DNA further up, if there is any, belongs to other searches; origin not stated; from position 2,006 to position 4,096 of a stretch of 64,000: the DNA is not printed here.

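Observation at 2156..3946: Initiating WecA/MraY-type transferase fused to the membrane plus CoA_binding module normally found at the N-terminus of WbaP/PglF/CapD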

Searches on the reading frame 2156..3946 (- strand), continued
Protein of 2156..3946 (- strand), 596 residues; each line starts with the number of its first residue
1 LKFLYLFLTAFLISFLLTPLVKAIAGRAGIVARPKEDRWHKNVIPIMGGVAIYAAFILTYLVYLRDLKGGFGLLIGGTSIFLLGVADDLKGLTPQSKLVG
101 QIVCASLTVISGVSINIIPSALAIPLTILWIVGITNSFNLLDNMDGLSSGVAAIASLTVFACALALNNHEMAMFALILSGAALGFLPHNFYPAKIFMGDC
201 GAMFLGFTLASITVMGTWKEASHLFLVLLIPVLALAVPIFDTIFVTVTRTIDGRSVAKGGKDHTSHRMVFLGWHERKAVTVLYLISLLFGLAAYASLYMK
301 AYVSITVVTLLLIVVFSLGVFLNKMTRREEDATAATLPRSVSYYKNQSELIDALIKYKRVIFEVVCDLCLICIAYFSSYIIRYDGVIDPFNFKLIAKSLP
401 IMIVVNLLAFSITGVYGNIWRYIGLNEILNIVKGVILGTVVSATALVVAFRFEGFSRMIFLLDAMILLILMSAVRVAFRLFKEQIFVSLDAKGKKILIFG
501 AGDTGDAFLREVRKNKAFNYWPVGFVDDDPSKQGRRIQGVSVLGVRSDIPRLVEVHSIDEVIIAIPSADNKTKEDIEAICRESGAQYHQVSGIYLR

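Call 28: search_protein_families(library=pfam, proteins=[L015:160-1215:+, L015:1236-1997:+, L015:1970-3238:+, L015:3251-4219:+, L015:6064-7371:+, L015:7325-8791:+, L015:8788-10602:+, L015:11531-12820:+, L015:12858-13922:+], max_evalue=0.0001)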
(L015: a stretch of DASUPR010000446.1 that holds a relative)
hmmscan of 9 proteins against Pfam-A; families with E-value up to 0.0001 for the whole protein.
L015:160-1215:+ (351 aa): 10 families
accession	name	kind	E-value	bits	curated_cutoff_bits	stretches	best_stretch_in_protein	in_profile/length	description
PF13489.12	Methyltransf_23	-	2.2e-30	106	27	1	120-276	5-162/164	Methyltransferase domain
PF08241.18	Methyltransf_11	-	1.2e-19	71.1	21.2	1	141-229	1-94/95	Methyltransferase domain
PF13649.12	Methyltransf_25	-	5.1e-17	62.8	27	1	141-226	2-97/97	Methyltransferase domain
PF08242.18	Methyltransf_12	-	1.1e-15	58.6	30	1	141-228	1-98/98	Methyltransferase domain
PF13847.12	Methyltransf_31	-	1e-12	48.4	27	1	136-234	3-113/145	Methyltransferase domain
PF07021.18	MetW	-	3e-10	40.5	21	1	136-222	13-102/193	Methionine biosynthesis protein MetW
PF05219.18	DREV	-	6.6e-07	29.2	26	1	129-226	87-182/265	DREV methyltransferase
PF02353.26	CMAS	-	2.4e-06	27.5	27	1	95-232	22-166/273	Mycolic acid cyclopropane synthetase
PF01209.24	Ubie_methyltran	-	7.8e-05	22.6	20.1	0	125-229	36-150/233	ubiE/COQ5 methyltransferase family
PF03291.22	mRNA_G-N7_MeTrfase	-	8.3e-05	22.3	26.6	0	209-239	159-189/315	mRNA (guanine-N(7))-methyltransferase domain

L015:1236-1997:+ (253 aa): 2 families
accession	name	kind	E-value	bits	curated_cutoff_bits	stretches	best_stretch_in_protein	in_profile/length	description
PF00483.29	NTP_transferase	-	9.1e-53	179.8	21.2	1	2-235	1-243/245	Nucleotidyl transferase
PF12804.13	NTP_transf_3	-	2e-09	38.2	27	1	3-112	1-98/160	MobA-like NTP transferase domain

L015:1970-3238:+ (422 aa): 4 families
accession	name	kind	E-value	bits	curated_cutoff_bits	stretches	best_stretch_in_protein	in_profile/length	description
PF00534.26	Glycos_transf_1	-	4.4e-32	111.4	26.4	1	211-383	3-171/172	Glycosyl transferases group 1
PF13692.12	Glyco_trans_1_4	-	2.3e-30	106.1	27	1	225-370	3-142/142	Glycosyl transferases group 1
PF13439.12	Glyco_transf_4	-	2.9e-19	70.2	28.5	1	18-200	1-168/170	Glycosyltransferase Family 4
PF13579.12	Glyco_trans_4_4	-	1.9e-18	67.8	29.7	1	19-197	1-158/158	Glycosyl transferase 4-like domain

L015:3251-4219:+ (322 aa): 6 families
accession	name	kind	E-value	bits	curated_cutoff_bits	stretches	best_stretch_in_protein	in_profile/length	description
PF16363.11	GDP_Man_Dehyd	-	7.8e-59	200.2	27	1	4-311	1-330/332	GDP-mannose 4,6 dehydratase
PF01370.27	Epimerase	-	1.3e-52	179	20.9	1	3-244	1-240/240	NAD dependent epimerase/dehydratase family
PF02719.21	Polysacc_synt_2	-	8.4e-19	68.3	20.2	1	3-119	1-128/293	Polysaccharide biosynthesis protein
PF07993.18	NAD_binding_4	-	2.1e-14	53.8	20.1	1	63-189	82-217/258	Male sterility protein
PF01073.25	3Beta_HSD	-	4.7e-14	52.5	22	1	4-228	1-226/280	3-beta hydroxysteroid dehydrogenase/isomerase family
PF04321.23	RmlD_sub_bind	-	6.4e-09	35.7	27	1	1-266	1-235/287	RmlD substrate binding domain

L015:6064-7371:+ (435 aa): 8 families
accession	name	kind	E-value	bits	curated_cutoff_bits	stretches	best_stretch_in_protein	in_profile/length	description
PF13414.12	TPR_11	-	5e-11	42.5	26.8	0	88-115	12-39/42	TPR repeat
PF07719.23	TPR_2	-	1.3e-09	37.8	27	0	105-136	2-33/34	Tetratricopeptide repeat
PF14559.12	TPR_19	-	3.4e-09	37.3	25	1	116-174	3-60/68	Tetratricopeptide repeat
PF13428.12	TPR_14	-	7.7e-08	32.7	23.5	0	106-137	3-34/44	Tetratricopeptide repeat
PF13432.12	TPR_16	-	2.3e-07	31.6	32.7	0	88-137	15-64/65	Tetratricopeptide repeat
PF13181.12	TPR_8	-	4.8e-07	29.9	25.7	0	104-136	1-33/34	Tetratricopeptide repeat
PF13431.12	TPR_17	-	1.5e-06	28.4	24.4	0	93-119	2-28/34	Tetratricopeptide repeat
PF00515.34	TPR_1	-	4e-06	26.8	27.8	0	105-135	2-32/34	Tetratricopeptide repeat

L015:7325-8791:+ (488 aa): 1 family
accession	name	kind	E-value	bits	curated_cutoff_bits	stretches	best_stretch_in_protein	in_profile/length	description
PF04932.20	Wzy_C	-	3.8e-23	82.4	31.7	1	245-401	2-148/149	O-Antigen ligase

L015:8788-10602:+ (604 aa): 2 families
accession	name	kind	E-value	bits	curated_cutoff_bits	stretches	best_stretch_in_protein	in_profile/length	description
PF00501.34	AMP-binding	-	6.3e-81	272.5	29.9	1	24-431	6-384/384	AMP-binding enzyme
PF23562.2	AMP-binding_C_3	-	5.3e-12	46.6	20.8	1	468-604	2-121/124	AMP-binding enzyme C-terminal domain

L015:11531-12820:+ (429 aa): 0 families

L015:12858-13922:+ (354 aa): 2 families
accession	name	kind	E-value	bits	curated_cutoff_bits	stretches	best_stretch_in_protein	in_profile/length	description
PF13489.12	Methyltransf_23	-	7.7e-07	29.4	27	1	83-224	18-121/164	Methyltransferase domain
PF08241.18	Methyltransf_11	-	7.8e-06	26.9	21.2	1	180-218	56-94/95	Methyltransferase domain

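Call 35: find_encoding_contigs(protein=P0074, flank=8000, max_places=3)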
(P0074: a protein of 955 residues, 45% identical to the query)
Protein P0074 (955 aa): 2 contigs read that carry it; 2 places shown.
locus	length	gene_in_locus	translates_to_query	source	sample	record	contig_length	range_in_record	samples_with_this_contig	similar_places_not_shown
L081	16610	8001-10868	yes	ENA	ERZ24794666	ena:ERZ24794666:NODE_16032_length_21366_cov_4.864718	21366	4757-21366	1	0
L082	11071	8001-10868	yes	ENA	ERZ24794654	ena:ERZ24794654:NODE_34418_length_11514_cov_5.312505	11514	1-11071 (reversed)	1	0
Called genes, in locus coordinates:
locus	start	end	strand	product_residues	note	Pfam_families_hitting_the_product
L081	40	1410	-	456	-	PF01943:Polysacc_synt, PF03023:MurJ (weak)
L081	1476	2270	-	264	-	PF05401:NodS (weak), PF13489:Methyltransf_23, PF02353:CMAS (weak), PF03848:TehB (weak), PF08241:Methyltransf_11, PF08242:Methyltransf_12, PF13649:Methyltransf_25, PF13847:Methyltransf_31, +2 more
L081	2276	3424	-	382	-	PF01041:DegT_DnrJ_EryC1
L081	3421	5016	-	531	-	PF01408:GFO_IDH_MocA, PF02894:GFO_IDH_MocA_C, PF22725:GFO_IDH_MocA_C3, PF25084:LbH_EIF2B (faint), PF00132:Hexapep, PF25087:GMPPB_C, PF14602:Hexapep_2 (weak), PF00132:Hexapep (weak)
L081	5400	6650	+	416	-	PF13439:Glyco_transf_4, PF13579:Glyco_trans_4_4, PF00534:Glycos_transf_1, PF13692:Glyco_trans_1_4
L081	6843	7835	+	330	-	PF13439:Glyco_transf_4, PF13579:Glyco_trans_4_4 (weak), PF20706:GT4-conflict, PF00534:Glycos_transf_1, PF13692:Glyco_trans_1_4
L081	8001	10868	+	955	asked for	PF00953:Glycos_transf_4, PF13727:CoA_binding_3, PF17836:PglD_N (faint), PF01370:Epimerase, PF02719:Polysacc_synt_2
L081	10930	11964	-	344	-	PF08240:ADH_N, PF16912:Glu_dehyd_C, PF00107:ADH_zinc_N, PF13602:ADH_zinc_N_2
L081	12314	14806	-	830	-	PF04932:Wzy_C, PF13432:TPR_16 (faint), PF07719:TPR_2 (faint), PF13176:TPR_7 (faint), PF13181:TPR_8 (faint), PF12895:ANAPC3 (faint), PF14559:TPR_19 (faint), PF25063:ARM_TT21_C (weak), +2 more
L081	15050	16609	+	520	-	?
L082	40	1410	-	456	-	PF01943:Polysacc_synt, PF03023:MurJ (weak)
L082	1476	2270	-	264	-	PF05401:NodS (weak), PF13489:Methyltransf_23, PF02353:CMAS (weak), PF03848:TehB (weak), PF08241:Methyltransf_11, PF08242:Methyltransf_12, PF13649:Methyltransf_25, PF13847:Methyltransf_31, +2 more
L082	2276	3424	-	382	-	PF01041:DegT_DnrJ_EryC1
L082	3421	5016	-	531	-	PF01408:GFO_IDH_MocA, PF02894:GFO_IDH_MocA_C, PF22725:GFO_IDH_MocA_C3, PF25084:LbH_EIF2B (faint), PF00132:Hexapep, PF25087:GMPPB_C, PF14602:Hexapep_2 (weak), PF00132:Hexapep (weak)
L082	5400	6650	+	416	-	PF13439:Glyco_transf_4, PF13579:Glyco_trans_4_4, PF00534:Glycos_transf_1, PF13692:Glyco_trans_1_4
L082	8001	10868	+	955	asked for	PF00953:Glycos_transf_4, PF13727:CoA_binding_3, PF17836:PglD_N (faint), PF01370:Epimerase, PF02719:Polysacc_synt_2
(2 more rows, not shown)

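Call 60: search_protein_families(library=pfam, proteins=[L049:5508-9737:+, L073:7062-9725:+, L042:1847-4255:+], max_evalue=0.00001)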
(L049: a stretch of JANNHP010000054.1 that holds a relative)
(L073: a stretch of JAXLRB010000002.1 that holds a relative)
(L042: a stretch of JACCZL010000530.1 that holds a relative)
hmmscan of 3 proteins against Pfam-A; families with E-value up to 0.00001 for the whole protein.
L049:5508-9737:+ (1410 aa): 2 families
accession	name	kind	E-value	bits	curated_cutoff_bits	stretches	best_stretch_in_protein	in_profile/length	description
PF00953.26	Glycos_transf_4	-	1.7e-33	116.3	27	1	886-1033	3-158/160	Glycosyl transferase family 4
PF13727.12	CoA_binding_3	-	9.1e-08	32.7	25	1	1225-1375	2-147/175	CoA-binding domain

L073:7062-9725:+ (888 aa): 2 families
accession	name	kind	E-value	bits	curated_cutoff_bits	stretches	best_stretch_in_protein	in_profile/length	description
PF00953.26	Glycos_transf_4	-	7.5e-33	114.2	27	1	367-512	2-158/160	Glycosyl transferase family 4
PF13727.12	CoA_binding_3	-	7.9e-16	59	25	1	696-870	2-171/175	CoA-binding domain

L042:1847-4255:+ (803 aa): 2 families
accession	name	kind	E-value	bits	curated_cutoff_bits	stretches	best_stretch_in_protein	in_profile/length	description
PF00953.26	Glycos_transf_4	-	4e-37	128.1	27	1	270-414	3-158/160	Glycosyl transferase family 4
PF13727.12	CoA_binding_3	-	5.3e-12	46.5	25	1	609-761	3-148/175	CoA-binding domain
